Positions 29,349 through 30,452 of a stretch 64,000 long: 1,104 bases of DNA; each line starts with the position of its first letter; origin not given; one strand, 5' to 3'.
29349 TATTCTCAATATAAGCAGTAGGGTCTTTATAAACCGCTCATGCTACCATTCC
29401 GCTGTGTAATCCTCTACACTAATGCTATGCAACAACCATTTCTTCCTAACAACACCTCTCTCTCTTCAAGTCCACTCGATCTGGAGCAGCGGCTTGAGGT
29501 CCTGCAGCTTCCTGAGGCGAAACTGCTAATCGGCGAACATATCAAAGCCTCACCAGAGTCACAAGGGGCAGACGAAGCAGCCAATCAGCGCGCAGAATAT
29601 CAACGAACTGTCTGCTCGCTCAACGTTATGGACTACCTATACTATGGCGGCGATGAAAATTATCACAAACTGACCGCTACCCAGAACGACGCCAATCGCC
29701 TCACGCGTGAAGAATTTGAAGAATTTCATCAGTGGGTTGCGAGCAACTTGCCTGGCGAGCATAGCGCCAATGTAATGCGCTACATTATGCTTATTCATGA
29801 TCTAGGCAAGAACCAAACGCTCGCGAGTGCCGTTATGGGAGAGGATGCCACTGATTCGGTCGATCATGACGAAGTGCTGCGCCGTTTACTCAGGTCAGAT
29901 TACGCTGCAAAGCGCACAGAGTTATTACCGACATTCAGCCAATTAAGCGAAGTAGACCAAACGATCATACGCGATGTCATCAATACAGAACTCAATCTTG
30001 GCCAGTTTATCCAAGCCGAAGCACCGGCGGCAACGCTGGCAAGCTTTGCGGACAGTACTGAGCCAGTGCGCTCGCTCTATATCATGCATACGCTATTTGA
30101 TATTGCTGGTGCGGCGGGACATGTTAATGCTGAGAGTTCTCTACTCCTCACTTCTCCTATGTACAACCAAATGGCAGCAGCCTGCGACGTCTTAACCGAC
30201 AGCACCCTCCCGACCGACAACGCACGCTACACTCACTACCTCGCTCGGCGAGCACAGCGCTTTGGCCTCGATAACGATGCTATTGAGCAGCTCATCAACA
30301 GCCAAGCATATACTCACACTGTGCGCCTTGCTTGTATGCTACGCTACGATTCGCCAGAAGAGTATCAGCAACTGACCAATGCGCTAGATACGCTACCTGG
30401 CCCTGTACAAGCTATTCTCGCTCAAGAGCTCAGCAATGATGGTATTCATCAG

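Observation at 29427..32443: Uncharacterised gene pair: a 733-aa HD-like + DUF1152-like fusion protein followed by an EEP-family phosphodiesterase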

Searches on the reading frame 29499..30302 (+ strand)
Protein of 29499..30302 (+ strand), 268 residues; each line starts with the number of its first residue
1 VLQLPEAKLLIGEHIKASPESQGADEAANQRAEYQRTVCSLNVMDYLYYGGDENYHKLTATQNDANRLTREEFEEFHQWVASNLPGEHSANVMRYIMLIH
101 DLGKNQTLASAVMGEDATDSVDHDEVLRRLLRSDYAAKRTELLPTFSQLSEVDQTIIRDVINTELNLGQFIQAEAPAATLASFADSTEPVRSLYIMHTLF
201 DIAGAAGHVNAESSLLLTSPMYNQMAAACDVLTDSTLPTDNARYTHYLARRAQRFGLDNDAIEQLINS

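Call 65: search_protein_representatives(alignment_id=A7)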
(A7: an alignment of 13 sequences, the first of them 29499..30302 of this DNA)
Query: 13 sequences, 266 profile positions. Proteins with E-value up to 0.001 (for the whole library): 1095; up to 1e-10: 691; up to 1e-30: 203. The best 150 are listed.
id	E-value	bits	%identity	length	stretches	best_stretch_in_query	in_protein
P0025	1.1e-110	385.7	-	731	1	2-265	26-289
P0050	1.9e-108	378.3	-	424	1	1-261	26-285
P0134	9.6e-99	346.5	-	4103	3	4-250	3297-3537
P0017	2.3e-97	342.0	-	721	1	2-265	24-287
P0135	1.3e-95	336.3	-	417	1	3-260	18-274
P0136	6.6e-94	330.7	-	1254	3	4-258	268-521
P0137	2.3e-90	319.1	-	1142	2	3-258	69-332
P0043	3.8e-89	315.0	-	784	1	1-265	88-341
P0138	4.0e-88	311.7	-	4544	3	4-251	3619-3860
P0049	2.8e-87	308.9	-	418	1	1-262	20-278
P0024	3.9e-83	295.3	-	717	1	2-260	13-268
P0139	1.2e-79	283.9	-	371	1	1-264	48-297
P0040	2.0e-79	283.2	-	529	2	2-263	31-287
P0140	2.7e-74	266.4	-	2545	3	22-248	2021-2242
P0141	7.9e-74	264.8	-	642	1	2-252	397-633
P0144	6.6e-69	248.7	-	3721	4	41-250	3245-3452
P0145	5.8e-68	245.6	-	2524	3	4-261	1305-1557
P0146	6.4e-67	242.2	-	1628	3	27-252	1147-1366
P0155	2.4e-60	220.6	-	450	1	1-257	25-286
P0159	5.9e-59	216.1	-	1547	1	2-259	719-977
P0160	6.9e-59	215.8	-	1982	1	3-260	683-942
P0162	1.2e-58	215.0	-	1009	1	1-262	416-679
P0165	5.9e-57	209.5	-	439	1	2-258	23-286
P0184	3.4e-54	200.5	-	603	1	1-263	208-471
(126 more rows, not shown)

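Call 66: search_protein_families(library=pfam, proteins=[P0134, P0140, P0136, P0137], max_evalue=0.001)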
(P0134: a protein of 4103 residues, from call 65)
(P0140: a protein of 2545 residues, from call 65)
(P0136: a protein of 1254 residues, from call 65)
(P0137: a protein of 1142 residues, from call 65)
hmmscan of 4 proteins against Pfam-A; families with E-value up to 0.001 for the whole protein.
P0134 (4103 aa): 8 families
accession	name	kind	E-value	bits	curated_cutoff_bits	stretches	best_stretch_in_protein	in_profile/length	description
PF20717.2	DUF6829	-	2.3e-112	376.1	27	3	3315-3635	35-374/408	Family of unknown function (DUF6829)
PF19974.5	TCAD9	-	5.3e-17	62.5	40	2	746-793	297-344/429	Ternary complex associated domain 9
PF12796.13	Ank_2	-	3.1e-12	47.3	27.3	1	2248-2336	1-82/90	Ankyrin repeats (3 copies)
PF00023.36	Ank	-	3.8e-08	33.6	21.1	1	2282-2310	3-31/33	Ankyrin repeat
PF13637.12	Ank_4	-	1.2e-07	32.2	22.7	0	2296-2328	12-44/50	Ankyrin repeats (many copies)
PF13606.12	Ank_3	-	1.3e-07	31.7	22.3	0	2282-2307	3-28/30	Ankyrin repeat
PF18019.7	Cas3_HD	-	0.00013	22.5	23.1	0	3366-3413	38-85/207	Cas3, HD domain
PF13857.12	Ank_5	-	0.00037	21.2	27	0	2282-2321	17-56/56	Ankyrin repeats (many copies)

P0140 (2545 aa): 7 families
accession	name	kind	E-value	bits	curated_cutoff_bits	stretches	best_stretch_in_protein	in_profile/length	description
PF20717.2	DUF6829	-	5.2e-105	351.9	27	3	1174-1469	49-348/408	Family of unknown function (DUF6829)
PF12796.13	Ank_2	-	6.7e-15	55.9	27.3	1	1024-1116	1-86/90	Ankyrin repeats (3 copies)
PF00023.36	Ank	-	5.3e-09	36.3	21.1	1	1056-1087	1-32/33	Ankyrin repeat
PF13606.12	Ank_3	-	1.3e-08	34.7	22.3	0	1056-1084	1-29/30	Ankyrin repeat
PF13637.12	Ank_4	-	8.7e-07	29.5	22.7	1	1061-1110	1-50/50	Ankyrin repeats (many copies)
PF13857.12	Ank_5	-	1.2e-06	29.1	27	0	1055-1097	12-56/56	Ankyrin repeats (many copies)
PF05729.18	NACHT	-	0.00011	22.5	26.7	1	615-772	4-163/167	NACHT domain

P0136 (1254 aa): 1 family
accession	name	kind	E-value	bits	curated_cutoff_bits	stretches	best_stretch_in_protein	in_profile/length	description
PF20717.2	DUF6829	-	4.9e-107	358.6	27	3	741-1032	49-346/408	Family of unknown function (DUF6829)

P0137 (1142 aa): 1 family
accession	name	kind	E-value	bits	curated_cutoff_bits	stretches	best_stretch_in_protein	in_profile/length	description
PF20717.2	DUF6829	-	3.7e-102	342.5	27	2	95-438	29-390/408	Family of unknown function (DUF6829)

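Call 67: search_protein_families(library=pfam, proteins=[P0145, P0146, P0159, P0160, P0162, P0141, P0184], max_evalue=0.001)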
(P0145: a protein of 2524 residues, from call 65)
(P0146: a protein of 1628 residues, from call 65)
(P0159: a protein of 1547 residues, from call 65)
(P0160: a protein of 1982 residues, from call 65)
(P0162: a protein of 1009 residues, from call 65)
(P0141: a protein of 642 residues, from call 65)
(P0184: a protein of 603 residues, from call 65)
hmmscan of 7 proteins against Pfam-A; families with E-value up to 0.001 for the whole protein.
P0145 (2524 aa): 9 families
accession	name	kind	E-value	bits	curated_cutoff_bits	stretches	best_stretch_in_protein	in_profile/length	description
PF20717.2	DUF6829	-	9e-63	212.8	27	2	1333-1644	46-376/408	Family of unknown function (DUF6829)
PF19974.5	TCAD9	-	9.3e-18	65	40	1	327-399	280-343/429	Ternary complex associated domain 9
PF13637.12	Ank_4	-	3.8e-09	37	22.7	1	1215-1253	12-50/50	Ankyrin repeats (many copies)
PF12796.13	Ank_2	-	1.1e-08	35.9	27.3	2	1196-1254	28-81/90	Ankyrin repeats (3 copies)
PF01636.29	APH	-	3.6e-08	33.9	23.2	1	331-393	147-209/239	Phosphotransferase enzyme family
PF00023.36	Ank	-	1.3e-07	31.9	21.1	0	1232-1253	1-22/33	Ankyrin repeat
PF05729.18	NACHT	-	1.5e-07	31.8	26.7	1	728-886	4-162/167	NACHT domain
PF13606.12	Ank_3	-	3.4e-05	24.3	22.3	0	1232-1254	1-23/30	Ankyrin repeat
PF01633.27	Choline_kinase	-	0.0007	19.4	29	0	318-406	128-218/300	Choline/ethanolamine kinase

P0146 (1628 aa): 6 families
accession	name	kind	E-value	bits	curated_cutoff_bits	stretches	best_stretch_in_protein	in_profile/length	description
PF20717.2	DUF6829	-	1.7e-94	317.3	27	3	279-610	49-386/408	Family of unknown function (DUF6829)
PF12796.13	Ank_2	-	1.4e-14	54.8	27.3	1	123-211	1-82/90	Ankyrin repeats (3 copies)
PF00023.36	Ank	-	2.7e-10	40.4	21.1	0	157-185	3-31/33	Ankyrin repeat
PF13637.12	Ank_4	-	1.5e-08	35.1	22.7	1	160-208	1-49/50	Ankyrin repeats (many copies)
PF13606.12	Ank_3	-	2.6e-08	33.8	22.3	0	156-179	2-25/30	Ankyrin repeat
PF13857.12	Ank_5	-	1.2e-05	26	27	0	118-163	15-56/56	Ankyrin repeats (many copies)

P0159 (1547 aa): 1 family
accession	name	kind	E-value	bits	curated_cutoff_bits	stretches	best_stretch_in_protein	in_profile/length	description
PF20717.2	DUF6829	-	6e-60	203.5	27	1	722-1092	10-392/408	Family of unknown function (DUF6829)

P0160 (1982 aa): 2 families
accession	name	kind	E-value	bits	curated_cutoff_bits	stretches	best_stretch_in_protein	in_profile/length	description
PF20717.2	DUF6829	-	7.4e-65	219.7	27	1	681-1057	6-390/408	Family of unknown function (DUF6829)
PF06626.17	DUF1152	-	3.6e-05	23.6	27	1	1116-1282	3-170/295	Protein of unknown function (DUF1152)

P0162 (1009 aa): 2 families
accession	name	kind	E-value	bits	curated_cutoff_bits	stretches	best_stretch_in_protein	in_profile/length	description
PF20717.2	DUF6829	-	9.7e-75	252.2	27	1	430-799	20-397/408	Family of unknown function (DUF6829)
PF06626.17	DUF1152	-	0.0008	19.2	27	0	850-975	3-132/295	Protein of unknown function (DUF1152)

P0141 (642 aa): 1 family
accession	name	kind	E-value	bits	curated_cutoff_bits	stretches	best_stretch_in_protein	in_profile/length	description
PF20717.2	DUF6829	-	2.2e-22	79.8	27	2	450-628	77-259/408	Family of unknown function (DUF6829)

P0184 (603 aa): 9 families
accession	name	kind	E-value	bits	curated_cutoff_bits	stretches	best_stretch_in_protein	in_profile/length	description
PF20717.2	DUF6829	-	1.2e-69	235.4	27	1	209-559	7-371/408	Family of unknown function (DUF6829)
PF22785.1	Tc-R-P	-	4.4e-11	43.7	27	1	30-131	5-101/106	Polymorphic toxin system, DSP-PTPase phosphatase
PF22741.1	PTP-NADK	-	6.5e-11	42.3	27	1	26-131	26-129/163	DSP-PTPase phosphatase fused to NAD+ Kinase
PF22784.1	PTP-SAK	-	1.1e-10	42.2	27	1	39-138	22-116/153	Swiss Army Knife protein, DSP-PTPase phosphatase domain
PF00782.25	DSPc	-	1.8e-08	34.7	33.5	1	30-158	1-122/133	Dual specificity phosphatase, catalytic domain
PF13350.11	Y_phosphatase3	-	2.1e-08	34.9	22.2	1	29-137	27-156/240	Tyrosine phosphatase family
PF14566.11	PTPlike_phytase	-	2.6e-07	31.3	27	1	48-133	72-157/158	Inositol hexakisphosphate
PF03162.18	Y_phosphatase2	-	3.6e-07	30.4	27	1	22-129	6-111/165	Tyrosine phosphatase family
PF00102.32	Y_phosphatase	-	0.00053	20.1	20.9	0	92-135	148-195/234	Protein-tyrosine phosphatase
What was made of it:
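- DSP-PTPase of the PTP-NADK/SAK type fused to DUF6829 (call 67). NACHT/TCAD9 architectures occur in eukaryotes (calls 66, 67). The PTP fused in P0184 also hits PTPlike_phytase (call 67).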

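Call 70: list_cluster_members(proteins=[P0134, P0138, P0140, P0144, P0145, P0136, P0137, P0184, P0160, P0135])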
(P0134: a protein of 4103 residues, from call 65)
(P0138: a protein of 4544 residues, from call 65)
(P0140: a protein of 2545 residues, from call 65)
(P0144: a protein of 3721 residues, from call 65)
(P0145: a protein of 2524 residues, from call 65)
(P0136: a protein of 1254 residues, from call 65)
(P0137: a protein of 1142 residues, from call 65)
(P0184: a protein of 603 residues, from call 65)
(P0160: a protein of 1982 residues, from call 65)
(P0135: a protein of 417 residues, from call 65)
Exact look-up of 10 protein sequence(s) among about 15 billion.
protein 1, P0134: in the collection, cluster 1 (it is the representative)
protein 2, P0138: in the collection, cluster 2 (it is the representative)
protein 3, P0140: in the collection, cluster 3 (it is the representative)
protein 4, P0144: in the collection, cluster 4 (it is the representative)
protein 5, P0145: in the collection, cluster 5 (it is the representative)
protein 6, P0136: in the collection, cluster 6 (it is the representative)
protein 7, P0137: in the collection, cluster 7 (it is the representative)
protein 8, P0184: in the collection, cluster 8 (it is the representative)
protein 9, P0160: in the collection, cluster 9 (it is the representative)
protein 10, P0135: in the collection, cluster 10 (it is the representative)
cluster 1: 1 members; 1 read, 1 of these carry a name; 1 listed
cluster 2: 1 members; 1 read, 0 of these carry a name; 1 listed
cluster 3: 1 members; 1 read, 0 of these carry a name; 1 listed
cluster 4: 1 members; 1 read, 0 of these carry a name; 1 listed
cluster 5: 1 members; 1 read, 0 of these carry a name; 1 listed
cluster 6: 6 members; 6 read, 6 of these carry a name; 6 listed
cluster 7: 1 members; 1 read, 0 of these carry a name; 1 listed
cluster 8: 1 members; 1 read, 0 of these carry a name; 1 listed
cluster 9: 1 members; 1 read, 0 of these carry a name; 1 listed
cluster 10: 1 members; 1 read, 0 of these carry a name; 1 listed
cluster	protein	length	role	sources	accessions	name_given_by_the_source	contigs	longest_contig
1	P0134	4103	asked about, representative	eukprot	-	GEMP01000013.1.p1 GENE.GEMP01000013.1~~GEMP01000013.1.p1 ORF type:complete len:4104 ...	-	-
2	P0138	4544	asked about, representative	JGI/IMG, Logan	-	-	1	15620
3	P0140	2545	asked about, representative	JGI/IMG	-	-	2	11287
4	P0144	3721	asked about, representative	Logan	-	-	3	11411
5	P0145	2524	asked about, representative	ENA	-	-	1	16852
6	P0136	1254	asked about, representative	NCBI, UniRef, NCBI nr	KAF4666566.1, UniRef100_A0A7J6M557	hypothetical protein FOZ61_009605 [Perkinsus olseni] | Uncharacterized protein n=1 Tax=Perkinsus olseni TaxID=32597 RepID=A0A7J6M557_PEROL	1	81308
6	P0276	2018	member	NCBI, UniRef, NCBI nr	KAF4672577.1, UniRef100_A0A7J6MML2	hypothetical protein FOL46_008771 [Perkinsus olseni] | Inositol oxygenase n=1 Tax=Perkinsus olseni TaxID=32597 RepID=A0A7J6MML2_PEROL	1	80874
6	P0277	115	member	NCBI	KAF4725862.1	hypothetical protein FOZ63_024188, partial [Perkinsus olseni]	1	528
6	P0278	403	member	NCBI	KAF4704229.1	hypothetical protein FOZ62_010054, partial [Perkinsus olseni]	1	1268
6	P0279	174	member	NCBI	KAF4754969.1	hypothetical protein FOZ63_012462, partial [Perkinsus olseni]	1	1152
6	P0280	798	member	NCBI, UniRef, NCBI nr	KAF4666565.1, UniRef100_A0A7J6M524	hypothetical protein FOZ61_009604 [Perkinsus olseni] | inositol oxygenase n=1 Tax=Perkinsus olseni TaxID=32597 RepID=A0A7J6M524_PEROL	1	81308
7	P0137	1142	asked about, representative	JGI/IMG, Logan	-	-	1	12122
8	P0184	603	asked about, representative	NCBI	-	-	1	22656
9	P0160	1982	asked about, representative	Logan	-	-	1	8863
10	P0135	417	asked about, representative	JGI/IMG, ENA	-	-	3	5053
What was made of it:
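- The N-module is the C-terminal module of protist NACHT/ankyrin giants (calls 66, 67, 70).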

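Call 71: search_protein_families(library=pfam, proteins=[P0280, P0276, window:29499-30302:+, P0135, P0139, P0155, P0165, P0137], max_evalue=5)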
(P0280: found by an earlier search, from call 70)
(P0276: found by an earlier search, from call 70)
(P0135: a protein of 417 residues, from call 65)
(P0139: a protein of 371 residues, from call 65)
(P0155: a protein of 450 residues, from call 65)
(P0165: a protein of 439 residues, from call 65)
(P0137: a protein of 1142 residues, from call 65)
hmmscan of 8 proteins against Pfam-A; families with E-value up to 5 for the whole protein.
P0280 (798 aa): 7 families
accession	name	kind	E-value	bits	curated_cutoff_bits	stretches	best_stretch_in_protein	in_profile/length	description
PF05153.21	MIOX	-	1e-14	55.2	25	2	11-114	11-113/249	Myo-inositol oxygenase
PF00856.33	SET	-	3.3e-06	27.9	22.4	1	374-608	2-105/105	SET domain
PF02183.23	HALZ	-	0.0026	18.3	28.1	1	321-335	26-40/43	Homeobox associated leucine zipper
PF24675.1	NpmA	-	0.027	14.2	60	1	674-727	44-96/214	16S rRNA (adenine(1408)-N(1))-methyltransferase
PF01966.28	HD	-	0.19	12.5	22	1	64-100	3-46/116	HD domain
PF01496.24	V_ATPase_I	-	0.4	9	30.7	1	242-332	52-140/815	V-type ATPase 116kDa subunit family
PF13851.11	GAS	-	0.76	9.6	32.3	1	241-309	131-198/200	Growth-arrest specific micro-tubule binding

P0276 (2018 aa): 9 families
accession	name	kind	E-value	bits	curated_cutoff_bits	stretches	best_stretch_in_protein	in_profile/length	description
PF20717.2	DUF6829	-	1.2e-104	350.7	27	3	741-1032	49-346/408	Family of unknown function (DUF6829)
PF05153.21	MIOX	-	5.9e-16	59.3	25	2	1253-1357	11-113/249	Myo-inositol oxygenase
PF00856.33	SET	-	1.9e-05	25.4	22.4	1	1614-1848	2-105/105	SET domain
PF18019.7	Cas3_HD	-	2.6e-05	24.8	23.1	1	779-817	39-75/207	Cas3, HD domain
PF07037.17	YfeC-like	-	0.0097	16.6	22.9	0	544-574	82-112/122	Transcription regulator YfeC-like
PF02183.23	HALZ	-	0.018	15.6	28.1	0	1561-1575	26-40/43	Homeobox associated leucine zipper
PF01966.28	HD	-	0.046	14.4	22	1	1307-1340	4-42/116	HD domain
PF24675.1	NpmA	-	0.079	12.7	60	1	1894-1947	44-96/214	16S rRNA (adenine(1408)-N(1))-methyltransferase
PF16515.11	HIP1_clath_bdg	-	2.7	8.9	28.8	0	1498-1580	19-99/99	Clathrin-binding domain of Huntingtin-interacting protein 1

window:29499-30302:+ (268 aa): 3 families
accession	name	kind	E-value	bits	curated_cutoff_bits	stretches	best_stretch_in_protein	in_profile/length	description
PF20717.2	DUF6829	-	8.3e-32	110.8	27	1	32-254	45-265/408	Family of unknown function (DUF6829)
PF13434.12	Lys_Orn_oxgnase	-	0.056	13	21.3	1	65-92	89-118/339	L-lysine 6-monooxygenase/L-ornithine 5-monooxygenase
PF18592.6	Tho1_MOS11_C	-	0.081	13.3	26.8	1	250-265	12-26/37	Tho1/MOS11 C-terminal domain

P0135 (417 aa): 1 family
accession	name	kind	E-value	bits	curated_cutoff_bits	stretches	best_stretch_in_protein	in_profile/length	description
PF20717.2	DUF6829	-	7.3e-40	137.4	27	1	46-348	46-348/408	Family of unknown function (DUF6829)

P0139 (371 aa): 2 families
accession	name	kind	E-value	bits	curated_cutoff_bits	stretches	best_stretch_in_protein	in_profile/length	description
PF20717.2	DUF6829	-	2.6e-15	56.5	27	1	101-363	78-339/408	Family of unknown function (DUF6829)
PF08962.16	Rv2632c-like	-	0.0017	18.7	25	1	288-321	33-67/82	Rv2632c-like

P0155 (450 aa): 2 families
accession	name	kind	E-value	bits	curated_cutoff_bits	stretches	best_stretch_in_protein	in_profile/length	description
PF20717.2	DUF6829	-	5.8e-57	193.7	27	1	53-394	34-379/408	Family of unknown function (DUF6829)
PF20411.3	DUF6697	-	0.26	11.6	23.9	1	76-115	73-103/177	Domain of unknown function (DUF6697)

P0165 (439 aa): 1 family
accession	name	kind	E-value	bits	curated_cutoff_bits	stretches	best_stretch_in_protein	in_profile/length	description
PF20717.2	DUF6829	-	5e-55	187.3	27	1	53-376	32-362/408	Family of unknown function (DUF6829)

P0137 (1142 aa): 2 families
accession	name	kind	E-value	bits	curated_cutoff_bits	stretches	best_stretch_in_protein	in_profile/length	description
PF20717.2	DUF6829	-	3.7e-102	342.5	27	2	95-438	29-390/408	Family of unknown function (DUF6829)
PF24972.1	GBD_ATRN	-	0.61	11.2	27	1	911-985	29-101/117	Attractin GBD-like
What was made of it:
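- On HD-domain superfamily: Only eukaryotic paralogues touch Cas3_HD, at 22.5 and 24.8 bits, over about 40 residues (calls 66, 71).
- Closest known: HD-domain metal-dependent phosphohydrolases and oxygenases. Same: Eukaryotic DUF6829 copies reach 22.5 and 24.8 bits on Cas3_HD (cut-off 23.1) over the ~40-residue HDxGK motif region only (calls 66, 71).
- The Perkinsus fusion to MIOX and SET (call 71) and the phytase-like PTP hits (call 67) would fit an inositol-phosphate substrate equally well. DUF6829 is fused to MIOX in Perkinsus (call 71) and to a PTP with phytase-like hits (call 67).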

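Call 74: search_solved_structures(query=P0160, max_evalue=0.01)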
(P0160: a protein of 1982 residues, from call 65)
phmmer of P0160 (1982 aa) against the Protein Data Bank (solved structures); distinct sequences matched with E-value up to 0.01: 0.

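Call 75: search_solved_structures(query=P0159, max_evalue=0.01)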
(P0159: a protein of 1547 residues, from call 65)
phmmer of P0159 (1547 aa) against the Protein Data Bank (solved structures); distinct sequences matched with E-value up to 0.01: 0.
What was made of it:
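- Tried and rejected: The N- and C-terminal extensions of long homologues (P0159, P0160) have no PDB relatives (calls 74, 75).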
